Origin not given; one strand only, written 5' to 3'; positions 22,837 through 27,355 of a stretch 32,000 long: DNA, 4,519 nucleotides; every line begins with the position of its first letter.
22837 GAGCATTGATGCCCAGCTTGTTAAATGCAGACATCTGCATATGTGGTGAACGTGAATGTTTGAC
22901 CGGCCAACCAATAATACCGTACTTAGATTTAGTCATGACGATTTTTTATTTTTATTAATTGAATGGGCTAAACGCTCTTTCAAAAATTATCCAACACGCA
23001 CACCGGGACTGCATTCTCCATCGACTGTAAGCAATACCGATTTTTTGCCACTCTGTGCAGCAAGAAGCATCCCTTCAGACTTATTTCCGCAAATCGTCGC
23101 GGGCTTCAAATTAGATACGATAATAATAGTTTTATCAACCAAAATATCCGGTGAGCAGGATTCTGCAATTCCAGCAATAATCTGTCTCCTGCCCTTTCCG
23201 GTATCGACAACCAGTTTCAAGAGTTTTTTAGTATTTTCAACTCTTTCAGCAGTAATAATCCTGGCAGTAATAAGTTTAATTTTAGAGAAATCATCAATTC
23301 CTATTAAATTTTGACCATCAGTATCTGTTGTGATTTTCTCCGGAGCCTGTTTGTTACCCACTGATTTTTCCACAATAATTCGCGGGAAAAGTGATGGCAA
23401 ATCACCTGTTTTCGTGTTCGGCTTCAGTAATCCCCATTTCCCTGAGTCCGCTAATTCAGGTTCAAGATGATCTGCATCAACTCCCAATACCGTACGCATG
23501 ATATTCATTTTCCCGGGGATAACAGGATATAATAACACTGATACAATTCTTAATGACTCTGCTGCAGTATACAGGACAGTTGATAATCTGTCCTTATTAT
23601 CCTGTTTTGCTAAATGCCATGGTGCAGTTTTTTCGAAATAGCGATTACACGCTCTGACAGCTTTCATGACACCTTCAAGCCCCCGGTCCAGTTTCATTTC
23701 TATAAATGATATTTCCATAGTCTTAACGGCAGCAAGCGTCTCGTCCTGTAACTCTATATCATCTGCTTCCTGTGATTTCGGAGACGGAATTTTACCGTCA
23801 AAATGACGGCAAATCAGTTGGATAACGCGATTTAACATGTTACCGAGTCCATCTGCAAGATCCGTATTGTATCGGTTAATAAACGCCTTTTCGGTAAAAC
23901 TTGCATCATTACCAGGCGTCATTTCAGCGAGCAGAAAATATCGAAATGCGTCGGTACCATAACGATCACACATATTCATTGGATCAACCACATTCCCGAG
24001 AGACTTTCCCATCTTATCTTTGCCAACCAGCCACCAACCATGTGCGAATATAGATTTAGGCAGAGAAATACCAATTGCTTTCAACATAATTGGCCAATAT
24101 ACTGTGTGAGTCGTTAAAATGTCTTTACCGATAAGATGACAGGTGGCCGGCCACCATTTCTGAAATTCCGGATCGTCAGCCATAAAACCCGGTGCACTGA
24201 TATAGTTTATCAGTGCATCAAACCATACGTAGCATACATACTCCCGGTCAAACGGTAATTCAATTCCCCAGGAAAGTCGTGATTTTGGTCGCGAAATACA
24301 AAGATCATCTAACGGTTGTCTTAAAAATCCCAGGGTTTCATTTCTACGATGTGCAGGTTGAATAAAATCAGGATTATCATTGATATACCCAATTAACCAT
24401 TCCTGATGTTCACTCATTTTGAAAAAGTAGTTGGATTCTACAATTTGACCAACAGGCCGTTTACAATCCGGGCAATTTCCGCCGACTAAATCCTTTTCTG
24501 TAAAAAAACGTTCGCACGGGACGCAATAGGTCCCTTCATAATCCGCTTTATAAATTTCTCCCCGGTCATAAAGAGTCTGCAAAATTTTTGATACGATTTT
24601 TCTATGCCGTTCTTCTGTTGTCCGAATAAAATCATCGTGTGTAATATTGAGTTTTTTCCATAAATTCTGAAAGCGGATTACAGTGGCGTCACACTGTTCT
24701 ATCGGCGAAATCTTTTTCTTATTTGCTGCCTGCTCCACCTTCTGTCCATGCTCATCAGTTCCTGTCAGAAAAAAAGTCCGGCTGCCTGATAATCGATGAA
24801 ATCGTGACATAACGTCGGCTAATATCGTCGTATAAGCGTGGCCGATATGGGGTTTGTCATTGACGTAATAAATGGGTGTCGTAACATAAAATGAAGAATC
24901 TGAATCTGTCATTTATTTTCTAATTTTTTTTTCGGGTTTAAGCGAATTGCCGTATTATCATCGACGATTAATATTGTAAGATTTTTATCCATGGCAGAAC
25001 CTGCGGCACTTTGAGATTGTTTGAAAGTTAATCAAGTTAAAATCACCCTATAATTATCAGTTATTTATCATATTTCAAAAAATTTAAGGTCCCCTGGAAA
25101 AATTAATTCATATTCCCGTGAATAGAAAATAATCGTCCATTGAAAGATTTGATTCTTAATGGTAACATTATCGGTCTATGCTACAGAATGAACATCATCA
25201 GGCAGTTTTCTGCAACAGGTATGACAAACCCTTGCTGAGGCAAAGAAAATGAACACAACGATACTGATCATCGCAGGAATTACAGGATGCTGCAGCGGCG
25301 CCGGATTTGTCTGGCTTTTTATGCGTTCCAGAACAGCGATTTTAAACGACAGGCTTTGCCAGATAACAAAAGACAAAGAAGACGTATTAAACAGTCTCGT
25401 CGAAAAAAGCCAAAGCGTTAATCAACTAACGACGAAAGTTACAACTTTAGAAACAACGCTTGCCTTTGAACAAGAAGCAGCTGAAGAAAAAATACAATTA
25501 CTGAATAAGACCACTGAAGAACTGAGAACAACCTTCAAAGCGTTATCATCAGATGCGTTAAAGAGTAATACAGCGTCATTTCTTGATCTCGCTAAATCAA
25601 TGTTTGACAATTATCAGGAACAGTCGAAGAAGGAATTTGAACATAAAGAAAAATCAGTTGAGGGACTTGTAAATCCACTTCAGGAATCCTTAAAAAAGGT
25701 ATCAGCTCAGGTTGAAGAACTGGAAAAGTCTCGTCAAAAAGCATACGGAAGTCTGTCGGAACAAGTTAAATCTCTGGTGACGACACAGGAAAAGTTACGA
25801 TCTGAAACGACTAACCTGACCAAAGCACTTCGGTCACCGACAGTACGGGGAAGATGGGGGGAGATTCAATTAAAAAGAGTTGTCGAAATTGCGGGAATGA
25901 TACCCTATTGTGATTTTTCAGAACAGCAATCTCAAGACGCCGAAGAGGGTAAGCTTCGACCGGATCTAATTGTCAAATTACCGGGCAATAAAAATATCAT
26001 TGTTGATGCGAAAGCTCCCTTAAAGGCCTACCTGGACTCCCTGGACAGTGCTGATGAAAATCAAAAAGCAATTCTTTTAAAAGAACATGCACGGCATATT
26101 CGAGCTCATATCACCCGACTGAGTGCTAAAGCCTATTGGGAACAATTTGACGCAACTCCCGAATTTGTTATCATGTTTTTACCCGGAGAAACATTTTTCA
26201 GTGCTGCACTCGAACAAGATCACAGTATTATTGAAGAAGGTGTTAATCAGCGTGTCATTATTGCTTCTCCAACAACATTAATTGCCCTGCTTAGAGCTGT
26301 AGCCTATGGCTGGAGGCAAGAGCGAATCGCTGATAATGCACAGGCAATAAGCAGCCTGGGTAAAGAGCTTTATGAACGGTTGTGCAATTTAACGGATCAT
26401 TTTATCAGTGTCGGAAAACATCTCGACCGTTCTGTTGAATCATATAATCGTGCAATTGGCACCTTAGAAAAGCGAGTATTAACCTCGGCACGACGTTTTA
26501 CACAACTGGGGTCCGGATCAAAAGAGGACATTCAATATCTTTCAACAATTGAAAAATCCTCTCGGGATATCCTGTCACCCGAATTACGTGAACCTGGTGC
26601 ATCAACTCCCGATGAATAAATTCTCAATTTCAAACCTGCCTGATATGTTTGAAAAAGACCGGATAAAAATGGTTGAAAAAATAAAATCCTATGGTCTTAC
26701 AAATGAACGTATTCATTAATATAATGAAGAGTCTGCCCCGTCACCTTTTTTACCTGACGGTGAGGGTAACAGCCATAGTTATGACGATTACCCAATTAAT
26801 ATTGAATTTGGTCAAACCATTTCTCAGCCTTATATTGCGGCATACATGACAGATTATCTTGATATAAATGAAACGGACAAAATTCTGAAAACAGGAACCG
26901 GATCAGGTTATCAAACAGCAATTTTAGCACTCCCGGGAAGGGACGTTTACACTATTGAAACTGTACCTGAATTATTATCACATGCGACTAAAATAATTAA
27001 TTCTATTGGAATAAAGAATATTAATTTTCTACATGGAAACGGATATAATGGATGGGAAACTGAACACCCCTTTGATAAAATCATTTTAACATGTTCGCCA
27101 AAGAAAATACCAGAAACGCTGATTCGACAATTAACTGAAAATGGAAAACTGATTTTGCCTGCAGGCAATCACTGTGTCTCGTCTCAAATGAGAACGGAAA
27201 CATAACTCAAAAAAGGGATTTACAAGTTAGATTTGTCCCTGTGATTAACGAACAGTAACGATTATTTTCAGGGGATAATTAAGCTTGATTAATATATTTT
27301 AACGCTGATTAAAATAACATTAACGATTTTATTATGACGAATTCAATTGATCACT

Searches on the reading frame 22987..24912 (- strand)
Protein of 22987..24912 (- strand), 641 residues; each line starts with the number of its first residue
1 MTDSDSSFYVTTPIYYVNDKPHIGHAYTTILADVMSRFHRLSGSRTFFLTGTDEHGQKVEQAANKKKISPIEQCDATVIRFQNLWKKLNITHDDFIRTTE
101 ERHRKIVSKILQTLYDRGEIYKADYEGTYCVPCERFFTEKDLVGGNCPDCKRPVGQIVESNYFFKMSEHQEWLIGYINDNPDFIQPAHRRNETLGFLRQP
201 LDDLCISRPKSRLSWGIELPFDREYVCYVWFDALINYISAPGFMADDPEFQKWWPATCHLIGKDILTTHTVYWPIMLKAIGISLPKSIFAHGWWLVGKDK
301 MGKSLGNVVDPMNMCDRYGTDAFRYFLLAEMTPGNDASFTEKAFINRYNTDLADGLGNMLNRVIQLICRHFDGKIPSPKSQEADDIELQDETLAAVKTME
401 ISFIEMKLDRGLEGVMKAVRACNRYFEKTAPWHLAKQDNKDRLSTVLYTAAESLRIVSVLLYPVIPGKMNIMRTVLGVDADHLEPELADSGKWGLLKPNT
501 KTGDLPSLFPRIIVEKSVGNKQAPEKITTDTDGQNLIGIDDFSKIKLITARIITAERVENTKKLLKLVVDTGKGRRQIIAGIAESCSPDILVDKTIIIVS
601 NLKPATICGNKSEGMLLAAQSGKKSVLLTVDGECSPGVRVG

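Call 9: find_related_loci(query=window:22987-24912:-, collection=genome_contigs, flank=10000)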
Query window:22987-24912:- (641 aa) in genome_contigs; peptide patterns used: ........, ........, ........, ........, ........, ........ (x = any residue, [..] = any of these).
600 stretches matched a pattern (row limit reached: there are more); 597 encode a relative of the query (tblastn E <= 1e-3); the best 80 are kept; 80 distinct loci.
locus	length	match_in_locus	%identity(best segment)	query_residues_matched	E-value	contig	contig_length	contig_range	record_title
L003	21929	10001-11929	60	5-640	0e+0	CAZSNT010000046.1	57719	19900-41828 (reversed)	MAG TPA_asm: uncultured Victivallales bacterium isolate SRP167671_co1_107 genome assembly, contig: NODE_563_length_57719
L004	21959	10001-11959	59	2-641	0e+0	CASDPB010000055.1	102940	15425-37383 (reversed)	uncultured Lentisphaeria bacterium isolate SI.A25.metabat-bins.189 genome assembly, contig: SI.A25.metabat-bins.189.fa_k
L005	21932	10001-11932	59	2-636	0e+0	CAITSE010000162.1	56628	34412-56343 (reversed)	MAG: uncultured Lentisphaerae bacterium isolate AM-2014_bin-3387 genome assembly, contig: bin-3387:162/376, whole genome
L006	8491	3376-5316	59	2-640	0e+0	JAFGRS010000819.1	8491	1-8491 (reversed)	MAG: Lentisphaeria bacterium isolate Zod_Metabat.847 k87_10761143, whole genome shotgun sequence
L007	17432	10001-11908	60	7-641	0e+0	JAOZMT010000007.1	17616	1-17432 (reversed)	MAG: Victivallales bacterium isolate GMC3.metabat2.72 GMC3_774_length_17616_cov_18.670463, whole genome shotgun sequence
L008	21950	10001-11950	59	6-641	0e+0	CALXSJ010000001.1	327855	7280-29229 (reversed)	MAG: uncultured Victivallales bacterium isolate BRZ_DM__bin34 genome assembly, contig: BRZ_DM__NODE_19_length_327855_cov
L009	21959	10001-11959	59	5-641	0e+0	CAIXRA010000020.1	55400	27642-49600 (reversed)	MAG: uncultured Lentisphaerae bacterium isolate KTt_bin-2595 genome assembly, contig: bin-2595:20/82, whole genome shotg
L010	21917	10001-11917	60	6-637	0e+0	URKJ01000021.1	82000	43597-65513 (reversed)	uncultured bacterium isolate UMGS1084 genome assembly, contig: NODE_54_length_82000_cov_10.564318, whole genome shotgun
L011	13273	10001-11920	60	7-641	0e+0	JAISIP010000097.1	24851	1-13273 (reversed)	MAG: Victivallales bacterium isolate Hm464_bin66 k119_2319130, whole genome shotgun sequence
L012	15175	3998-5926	60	7-641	0e+0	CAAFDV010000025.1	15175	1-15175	MAG TPA_asm: Lentisphaeria bacterium, isolate HGM23464, WGS project CAAFDV010000000 data, contig: SRS098571_79_k99_19109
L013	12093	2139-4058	59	4-640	0e+0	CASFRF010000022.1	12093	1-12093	uncultured bacterium isolate CO.O62.metabat-bins.314 genome assembly, contig: CO.O62.metabat-bins.314.fa_k141_10180974,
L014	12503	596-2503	60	8-641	0e+0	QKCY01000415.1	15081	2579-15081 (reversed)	MAG: Victivallales bacterium isolate SZUA-436 scaffold_12652, whole genome shotgun sequence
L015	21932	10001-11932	60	6-641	0e+0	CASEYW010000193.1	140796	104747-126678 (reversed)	uncultured bacterium isolate SI.B33.metabat-bins.71 genome assembly, contig: SI.B33.metabat-bins.71.fa_k141_528200, whol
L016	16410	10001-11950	59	7-641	0e+0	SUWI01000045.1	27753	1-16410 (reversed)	MAG: Lentisphaerae bacterium isolate SIG94 NODE_34514_length_27753_cov_1.287990, whole genome shotgun sequence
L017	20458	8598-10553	58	4-641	0e+0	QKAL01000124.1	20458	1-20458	MAG: Lentisphaerae bacterium isolate SZUA-371 scaffold_6715, whole genome shotgun sequence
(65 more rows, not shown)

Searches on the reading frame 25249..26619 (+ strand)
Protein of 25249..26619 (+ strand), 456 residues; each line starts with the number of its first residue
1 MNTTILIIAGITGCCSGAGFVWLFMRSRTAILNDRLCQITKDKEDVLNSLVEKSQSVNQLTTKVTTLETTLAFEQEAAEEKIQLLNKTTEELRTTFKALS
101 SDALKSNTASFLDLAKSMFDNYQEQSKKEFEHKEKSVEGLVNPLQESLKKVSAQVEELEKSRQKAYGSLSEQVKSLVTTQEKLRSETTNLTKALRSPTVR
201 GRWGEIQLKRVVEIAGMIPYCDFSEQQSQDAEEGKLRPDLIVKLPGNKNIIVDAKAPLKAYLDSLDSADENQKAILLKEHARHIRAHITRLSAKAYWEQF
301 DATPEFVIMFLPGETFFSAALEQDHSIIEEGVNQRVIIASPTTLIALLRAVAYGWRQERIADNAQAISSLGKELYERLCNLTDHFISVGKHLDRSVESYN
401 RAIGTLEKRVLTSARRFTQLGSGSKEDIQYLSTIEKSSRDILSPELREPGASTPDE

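Call 13: search_protein_families(library=pfam, proteins=[window:25249-26619:+], max_evalue=0.001)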
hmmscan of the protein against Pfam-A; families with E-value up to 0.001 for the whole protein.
window:25249-26619:+ (456 aa): 1 family
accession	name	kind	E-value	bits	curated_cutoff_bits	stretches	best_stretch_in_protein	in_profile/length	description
PF02646.22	RmuC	-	4.9e-106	354.5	26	1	136-425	2-289/291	RmuC family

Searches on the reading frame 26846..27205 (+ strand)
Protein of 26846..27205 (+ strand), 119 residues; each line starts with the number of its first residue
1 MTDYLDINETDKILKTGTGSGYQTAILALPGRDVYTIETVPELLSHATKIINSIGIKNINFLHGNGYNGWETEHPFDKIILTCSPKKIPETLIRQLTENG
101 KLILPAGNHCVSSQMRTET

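Call 13: search_protein_families(library=pfam, proteins=[window:26846-27205:+], max_evalue=0.001)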
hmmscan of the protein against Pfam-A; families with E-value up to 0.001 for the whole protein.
window:26846-27205:+ (119 aa): 4 families
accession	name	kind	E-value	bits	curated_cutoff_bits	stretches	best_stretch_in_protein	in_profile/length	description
PF01135.25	PCMT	-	2.7e-29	102.9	20.3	1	1-108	65-175/210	Protein-L-isoaspartate(D-aspartate) O-methyltransferase (PCMT)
PF13847.12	Methyltransf_31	-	6.3e-07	29.6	27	1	9-104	3-109/145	Methyltransferase domain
PF13649.12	Methyltransf_25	-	5.5e-05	24.2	27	1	13-84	1-73/97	Methyltransferase domain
PF00398.26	RrnaAD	-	7.3e-05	22.4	24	1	4-98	25-121/263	Ribosomal RNA adenine dimethylase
